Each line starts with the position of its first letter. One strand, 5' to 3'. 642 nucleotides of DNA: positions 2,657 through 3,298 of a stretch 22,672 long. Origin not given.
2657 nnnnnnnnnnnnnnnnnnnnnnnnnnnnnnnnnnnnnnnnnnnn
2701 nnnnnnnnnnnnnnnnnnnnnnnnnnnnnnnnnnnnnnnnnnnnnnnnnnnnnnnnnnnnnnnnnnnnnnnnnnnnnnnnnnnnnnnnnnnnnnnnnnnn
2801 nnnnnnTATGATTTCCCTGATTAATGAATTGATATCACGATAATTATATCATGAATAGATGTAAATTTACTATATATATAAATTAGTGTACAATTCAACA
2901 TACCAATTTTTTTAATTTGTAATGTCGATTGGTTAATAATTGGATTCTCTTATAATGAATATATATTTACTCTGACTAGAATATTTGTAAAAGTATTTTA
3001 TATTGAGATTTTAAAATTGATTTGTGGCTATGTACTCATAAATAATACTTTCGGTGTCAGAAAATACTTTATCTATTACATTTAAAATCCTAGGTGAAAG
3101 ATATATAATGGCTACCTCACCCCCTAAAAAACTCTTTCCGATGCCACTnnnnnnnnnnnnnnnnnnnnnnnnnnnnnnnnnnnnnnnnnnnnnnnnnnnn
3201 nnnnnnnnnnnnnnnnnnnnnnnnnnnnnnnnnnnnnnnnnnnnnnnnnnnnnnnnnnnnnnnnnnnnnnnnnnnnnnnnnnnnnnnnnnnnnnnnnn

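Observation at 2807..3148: Strongly AT-rich block between the orphan ORF and the HNH remnant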

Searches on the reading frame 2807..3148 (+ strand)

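Call 14: search_protein_families(proteins=[L003:9006-9878:-], library=padloc, max_evalue=0.01)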
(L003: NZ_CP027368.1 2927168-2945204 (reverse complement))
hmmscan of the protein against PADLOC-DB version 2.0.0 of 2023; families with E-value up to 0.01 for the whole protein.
L003:9006-9878:- (290 aa): 3 families
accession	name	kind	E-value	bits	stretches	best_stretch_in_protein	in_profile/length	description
PDLC04132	HNH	-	4.5e-25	86.3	1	137-289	122-273/286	-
PDLC03546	HNH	-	2.1e-15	54.5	1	162-288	154-277/282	Type II restriction enzyme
PDLC03662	mREase_IV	-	8.8e-07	25.8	1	5-139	95-229/560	Type IV methyl-directed restriction enzyme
